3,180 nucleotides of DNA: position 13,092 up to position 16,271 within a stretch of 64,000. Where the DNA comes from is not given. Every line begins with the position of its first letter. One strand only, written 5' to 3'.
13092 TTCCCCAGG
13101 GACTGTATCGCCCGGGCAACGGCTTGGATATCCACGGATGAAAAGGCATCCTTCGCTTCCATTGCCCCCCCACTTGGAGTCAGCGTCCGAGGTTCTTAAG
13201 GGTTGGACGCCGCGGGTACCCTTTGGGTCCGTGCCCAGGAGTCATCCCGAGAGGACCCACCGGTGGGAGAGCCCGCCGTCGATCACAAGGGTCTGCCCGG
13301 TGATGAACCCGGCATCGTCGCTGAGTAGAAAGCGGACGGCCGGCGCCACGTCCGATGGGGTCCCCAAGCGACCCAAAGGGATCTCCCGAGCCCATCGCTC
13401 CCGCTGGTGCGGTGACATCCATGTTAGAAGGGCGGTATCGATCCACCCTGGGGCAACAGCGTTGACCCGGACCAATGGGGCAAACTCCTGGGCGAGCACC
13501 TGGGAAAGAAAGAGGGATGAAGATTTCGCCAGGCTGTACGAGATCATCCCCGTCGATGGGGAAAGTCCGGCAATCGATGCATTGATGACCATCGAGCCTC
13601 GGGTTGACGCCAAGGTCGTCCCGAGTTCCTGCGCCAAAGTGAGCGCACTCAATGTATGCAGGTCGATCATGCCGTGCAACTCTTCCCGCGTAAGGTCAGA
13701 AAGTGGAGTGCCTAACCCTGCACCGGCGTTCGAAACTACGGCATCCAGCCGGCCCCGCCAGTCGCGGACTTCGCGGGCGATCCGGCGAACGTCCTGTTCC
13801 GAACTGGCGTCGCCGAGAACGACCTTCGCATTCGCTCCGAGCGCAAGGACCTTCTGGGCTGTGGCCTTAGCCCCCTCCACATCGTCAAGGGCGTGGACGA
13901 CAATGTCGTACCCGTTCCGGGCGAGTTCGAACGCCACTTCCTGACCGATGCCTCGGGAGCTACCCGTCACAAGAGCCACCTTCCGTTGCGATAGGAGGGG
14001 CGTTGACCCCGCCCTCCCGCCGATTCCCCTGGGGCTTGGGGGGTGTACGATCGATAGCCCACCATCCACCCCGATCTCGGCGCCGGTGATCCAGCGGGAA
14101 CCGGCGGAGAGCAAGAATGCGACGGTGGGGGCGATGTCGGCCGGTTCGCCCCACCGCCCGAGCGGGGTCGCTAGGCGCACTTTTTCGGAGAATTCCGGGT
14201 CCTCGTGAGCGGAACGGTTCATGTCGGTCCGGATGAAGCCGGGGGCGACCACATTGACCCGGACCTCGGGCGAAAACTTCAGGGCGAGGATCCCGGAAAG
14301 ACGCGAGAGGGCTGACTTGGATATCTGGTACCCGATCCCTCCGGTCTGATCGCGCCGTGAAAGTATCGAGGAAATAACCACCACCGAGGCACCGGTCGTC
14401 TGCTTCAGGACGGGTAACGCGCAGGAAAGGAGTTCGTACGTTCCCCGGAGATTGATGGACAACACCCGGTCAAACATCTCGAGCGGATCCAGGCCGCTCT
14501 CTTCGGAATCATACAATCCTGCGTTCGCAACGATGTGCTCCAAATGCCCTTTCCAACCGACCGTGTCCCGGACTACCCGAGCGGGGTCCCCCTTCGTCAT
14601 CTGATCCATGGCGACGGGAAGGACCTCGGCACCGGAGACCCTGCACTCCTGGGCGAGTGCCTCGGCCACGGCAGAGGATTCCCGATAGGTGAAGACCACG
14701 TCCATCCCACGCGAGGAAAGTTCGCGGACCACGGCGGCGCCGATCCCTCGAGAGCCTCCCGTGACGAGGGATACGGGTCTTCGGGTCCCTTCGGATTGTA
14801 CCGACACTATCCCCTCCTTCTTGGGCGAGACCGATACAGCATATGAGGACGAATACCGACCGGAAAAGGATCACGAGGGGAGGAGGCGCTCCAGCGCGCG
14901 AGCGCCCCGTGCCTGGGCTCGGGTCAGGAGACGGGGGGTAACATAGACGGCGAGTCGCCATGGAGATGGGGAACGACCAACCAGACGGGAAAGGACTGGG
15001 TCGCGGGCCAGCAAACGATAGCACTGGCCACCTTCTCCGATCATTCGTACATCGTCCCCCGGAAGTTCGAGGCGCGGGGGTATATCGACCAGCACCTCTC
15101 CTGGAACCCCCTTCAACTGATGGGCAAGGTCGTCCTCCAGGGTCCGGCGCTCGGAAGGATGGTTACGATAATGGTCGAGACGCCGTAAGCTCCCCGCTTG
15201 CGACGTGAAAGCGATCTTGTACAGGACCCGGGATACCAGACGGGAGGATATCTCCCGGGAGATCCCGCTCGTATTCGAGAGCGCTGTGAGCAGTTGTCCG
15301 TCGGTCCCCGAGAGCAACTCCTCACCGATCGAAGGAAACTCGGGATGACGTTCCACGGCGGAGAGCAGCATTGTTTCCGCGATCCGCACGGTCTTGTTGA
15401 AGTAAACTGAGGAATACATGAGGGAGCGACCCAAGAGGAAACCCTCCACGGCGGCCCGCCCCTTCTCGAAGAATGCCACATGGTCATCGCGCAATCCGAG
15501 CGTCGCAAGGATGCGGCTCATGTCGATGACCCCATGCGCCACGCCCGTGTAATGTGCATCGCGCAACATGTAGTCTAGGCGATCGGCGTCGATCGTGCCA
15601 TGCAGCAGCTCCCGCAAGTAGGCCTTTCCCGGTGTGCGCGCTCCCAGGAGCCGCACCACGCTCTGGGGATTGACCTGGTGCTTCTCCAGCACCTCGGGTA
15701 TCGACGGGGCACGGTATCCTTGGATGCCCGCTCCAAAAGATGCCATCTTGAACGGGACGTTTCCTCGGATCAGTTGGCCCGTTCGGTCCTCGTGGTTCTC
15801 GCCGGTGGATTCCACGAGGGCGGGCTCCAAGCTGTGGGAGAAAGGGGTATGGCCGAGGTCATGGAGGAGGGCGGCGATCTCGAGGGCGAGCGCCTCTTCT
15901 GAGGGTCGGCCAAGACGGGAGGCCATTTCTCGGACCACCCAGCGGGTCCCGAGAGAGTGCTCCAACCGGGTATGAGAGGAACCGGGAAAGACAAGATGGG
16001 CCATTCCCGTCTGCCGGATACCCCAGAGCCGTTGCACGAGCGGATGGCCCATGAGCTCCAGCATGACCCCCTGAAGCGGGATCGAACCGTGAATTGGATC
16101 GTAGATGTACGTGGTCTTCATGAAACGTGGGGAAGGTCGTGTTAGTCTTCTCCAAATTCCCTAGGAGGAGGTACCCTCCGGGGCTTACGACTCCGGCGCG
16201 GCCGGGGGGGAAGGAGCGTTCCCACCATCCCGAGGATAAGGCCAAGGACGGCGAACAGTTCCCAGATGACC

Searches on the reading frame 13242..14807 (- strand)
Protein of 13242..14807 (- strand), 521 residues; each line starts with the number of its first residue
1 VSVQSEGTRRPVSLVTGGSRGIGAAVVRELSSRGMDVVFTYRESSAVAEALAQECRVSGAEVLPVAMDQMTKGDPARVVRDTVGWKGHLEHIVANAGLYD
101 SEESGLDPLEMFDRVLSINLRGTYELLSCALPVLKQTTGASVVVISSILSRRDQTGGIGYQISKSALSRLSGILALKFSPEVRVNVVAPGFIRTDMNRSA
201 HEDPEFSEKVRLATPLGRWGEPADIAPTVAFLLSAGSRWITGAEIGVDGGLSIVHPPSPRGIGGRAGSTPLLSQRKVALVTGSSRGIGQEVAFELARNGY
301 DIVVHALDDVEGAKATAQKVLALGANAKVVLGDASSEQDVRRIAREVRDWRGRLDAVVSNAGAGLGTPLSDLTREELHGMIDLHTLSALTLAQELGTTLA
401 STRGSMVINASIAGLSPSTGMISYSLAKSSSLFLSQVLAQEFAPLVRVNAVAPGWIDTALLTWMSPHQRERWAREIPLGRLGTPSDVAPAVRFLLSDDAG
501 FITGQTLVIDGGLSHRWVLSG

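Call 44: search_protein_families(library=pfam, proteins=[window:13242-14807:-], max_evalue=0.0001)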
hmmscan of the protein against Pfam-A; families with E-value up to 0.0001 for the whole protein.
window:13242-14807:- (521 aa): 4 families
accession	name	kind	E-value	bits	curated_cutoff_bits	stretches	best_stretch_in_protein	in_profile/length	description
PF13561.12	adh_short_C2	-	1e-96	323.6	27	2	284-514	5-236/236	Enoyl-(Acyl carrier protein) reductase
PF00106.31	adh_short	-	8.5e-72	241.2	26.6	2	13-203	3-193/195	short chain dehydrogenase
PF08659.16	KR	-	1.5e-18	67.8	22.6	2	278-429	3-154/180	KR domain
PF01370.27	Epimerase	-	2.3e-08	34.2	20.9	0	14-146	2-114/240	NAD dependent epimerase/dehydratase family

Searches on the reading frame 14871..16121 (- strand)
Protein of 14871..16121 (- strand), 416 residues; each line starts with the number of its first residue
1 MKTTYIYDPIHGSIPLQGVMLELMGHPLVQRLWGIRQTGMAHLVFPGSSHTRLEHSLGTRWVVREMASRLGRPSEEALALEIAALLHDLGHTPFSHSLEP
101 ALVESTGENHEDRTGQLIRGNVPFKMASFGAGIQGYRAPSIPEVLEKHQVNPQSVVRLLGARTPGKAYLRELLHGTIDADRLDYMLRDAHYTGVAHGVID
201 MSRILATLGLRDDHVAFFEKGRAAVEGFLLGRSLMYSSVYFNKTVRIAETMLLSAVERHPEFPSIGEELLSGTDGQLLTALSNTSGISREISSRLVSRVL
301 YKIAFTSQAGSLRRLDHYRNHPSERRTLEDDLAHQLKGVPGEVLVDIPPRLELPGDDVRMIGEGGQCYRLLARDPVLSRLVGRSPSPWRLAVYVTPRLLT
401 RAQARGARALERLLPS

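Call 44: search_protein_families(library=pfam, proteins=[window:14871-16121:-], max_evalue=0.0001)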
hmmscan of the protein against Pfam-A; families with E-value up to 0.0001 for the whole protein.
window:14871-16121:- (416 aa): 2 families
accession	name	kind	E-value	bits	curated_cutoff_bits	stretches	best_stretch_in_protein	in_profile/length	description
PF19276.4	HD_assoc_2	-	5e-30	105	23.1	1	199-403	1-204/222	HD associated region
PF01966.28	HD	-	2.9e-09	37.7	22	1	52-111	1-59/116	HD domain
